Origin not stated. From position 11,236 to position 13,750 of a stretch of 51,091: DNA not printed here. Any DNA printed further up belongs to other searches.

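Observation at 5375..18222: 12.8-kb surface-protein cassette spliced into the middle of the glycan operon: candidate self-contained polymer-plus-docked-protein system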

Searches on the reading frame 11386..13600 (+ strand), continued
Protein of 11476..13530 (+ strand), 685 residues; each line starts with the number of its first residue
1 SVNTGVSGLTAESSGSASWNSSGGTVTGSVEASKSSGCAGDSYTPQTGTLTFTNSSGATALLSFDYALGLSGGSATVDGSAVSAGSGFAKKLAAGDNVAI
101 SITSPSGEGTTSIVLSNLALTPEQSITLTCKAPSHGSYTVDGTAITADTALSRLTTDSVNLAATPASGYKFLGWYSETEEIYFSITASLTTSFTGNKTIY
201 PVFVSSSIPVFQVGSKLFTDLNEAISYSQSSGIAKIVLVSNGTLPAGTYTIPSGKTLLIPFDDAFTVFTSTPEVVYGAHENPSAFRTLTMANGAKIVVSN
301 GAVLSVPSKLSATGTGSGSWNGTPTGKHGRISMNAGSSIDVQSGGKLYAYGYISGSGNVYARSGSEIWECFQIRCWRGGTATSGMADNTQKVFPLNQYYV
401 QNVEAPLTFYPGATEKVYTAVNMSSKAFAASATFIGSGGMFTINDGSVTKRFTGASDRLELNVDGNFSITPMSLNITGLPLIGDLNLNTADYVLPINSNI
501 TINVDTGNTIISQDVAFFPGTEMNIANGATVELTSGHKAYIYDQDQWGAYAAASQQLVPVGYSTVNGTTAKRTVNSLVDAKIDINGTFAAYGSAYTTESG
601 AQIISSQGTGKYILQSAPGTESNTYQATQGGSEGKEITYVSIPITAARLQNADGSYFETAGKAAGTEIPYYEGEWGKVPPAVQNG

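Call 80: fold_search(model_id=the predicted structure, library=viral)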
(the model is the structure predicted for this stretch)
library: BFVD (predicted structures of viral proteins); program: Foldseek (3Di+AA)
matches with E <= 10: 1064; with E <= 0.001: 9
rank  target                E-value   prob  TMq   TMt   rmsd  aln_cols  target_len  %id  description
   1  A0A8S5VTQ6            1.1e-04  1.00  0.10  0.19  27.4       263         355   16  (no name in the UniProt tables at hand)
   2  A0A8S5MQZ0            1.9e-04  1.00  0.10  0.25  21.4       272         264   14  Uncharacterized protein [Siphoviridae sp. ctqED62]
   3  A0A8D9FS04            3.5e-04  0.16  0.09  0.05  45.3       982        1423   10  Putative signaling protein [uncultured marine phage]
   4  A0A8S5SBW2            5.0e-04  1.00  0.10  0.18  21.2       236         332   17  Uncharacterized protein [Siphoviridae sp. ctJLl6]
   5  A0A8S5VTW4            5.3e-04  1.00  0.12  0.17  19.9       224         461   18  (no name in the UniProt tables at hand)
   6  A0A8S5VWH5            5.5e-04  1.00  0.12  0.07  16.1       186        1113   14  (no name in the UniProt tables at hand)
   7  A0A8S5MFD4            7.2e-04  1.00  0.10  0.23  17.9       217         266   16  Bacterial repeat domain-containing protein [Podoviridae sp. ct9P15]
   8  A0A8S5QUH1            7.2e-04  0.94  0.08  0.11  41.2       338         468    9  MucBP domain-containing protein [Siphoviridae sp. ctzSN25]
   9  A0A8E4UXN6            8.2e-04  0.72  0.13  0.13  21.7       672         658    9  (no name in the UniProt tables at hand)
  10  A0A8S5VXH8            1.7e-03  1.00  0.11  0.38   5.9        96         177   22  (no name in the UniProt tables at hand)
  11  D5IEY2                1.9e-03  0.15  0.09  0.10  25.3       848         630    8  Uncharacterized protein [Sulfolobus turreted icosahedral virus 2]
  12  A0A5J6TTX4            2.3e-03  0.08  0.06  0.06  28.6       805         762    8  Minor tail protein [Mycobacterium phage Tourach]
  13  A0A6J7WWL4            3.0e-03  1.00  0.13  0.17   5.2       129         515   16  Uncharacterized protein [uncultured Caudovirales phage]
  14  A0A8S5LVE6            4.0e-03  0.98  0.10  0.12  22.2       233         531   14  Uncharacterized protein [Siphoviridae sp. ctMsr1]
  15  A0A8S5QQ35            4.6e-03  0.99  0.10  0.16  18.1       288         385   10  Bacterial repeat domain-containing protein [Siphoviridae sp. ct6oU4]
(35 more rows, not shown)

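Call 96: find_encoding_contigs(protein=P0143, flank=8000, max_places=1)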
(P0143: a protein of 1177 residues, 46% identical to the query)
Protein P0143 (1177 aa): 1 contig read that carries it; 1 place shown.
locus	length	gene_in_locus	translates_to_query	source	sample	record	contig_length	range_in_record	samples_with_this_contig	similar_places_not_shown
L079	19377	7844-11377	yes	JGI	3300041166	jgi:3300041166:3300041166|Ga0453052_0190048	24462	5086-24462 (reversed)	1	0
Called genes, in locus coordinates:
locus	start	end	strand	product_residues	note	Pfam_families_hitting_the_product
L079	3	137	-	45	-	?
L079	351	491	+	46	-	-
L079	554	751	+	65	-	-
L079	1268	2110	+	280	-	PF02397:Bac_transf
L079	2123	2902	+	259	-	PF02706:Wzz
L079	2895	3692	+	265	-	PF01656:CbiA (weak), PF09140:MipZ (weak), PF10609:ParA, PF13614:AAA_31 (weak)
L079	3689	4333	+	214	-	PF19567:CpsB_CapC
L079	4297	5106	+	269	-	PF00535:Glycos_transf_2, PF10111:Glyco_tranf_2_2, PF13641:Glyco_tranf_2_3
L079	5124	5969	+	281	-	PF04991:LicD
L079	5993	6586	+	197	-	-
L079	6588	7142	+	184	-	PF25084:LbH_EIF2B (faint), PF25087:GMPPB_C (faint), PF00132:Hexapep, PF14602:Hexapep_2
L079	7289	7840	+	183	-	PF01790:LGT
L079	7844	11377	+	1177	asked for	PF09479:Flg_new, PF00404:Dockerin_1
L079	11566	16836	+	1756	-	PF27189:YkzU, PF09992:NAGPA, PF19127:Choline_bind_3 (weak)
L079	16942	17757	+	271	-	-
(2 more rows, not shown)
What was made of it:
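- Lipidating an N-terminal head sits oddly with C-terminal wall or dockerin anchors (call 96). The anchor module is replaceable by a dockerin while the rest is kept (call 96).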
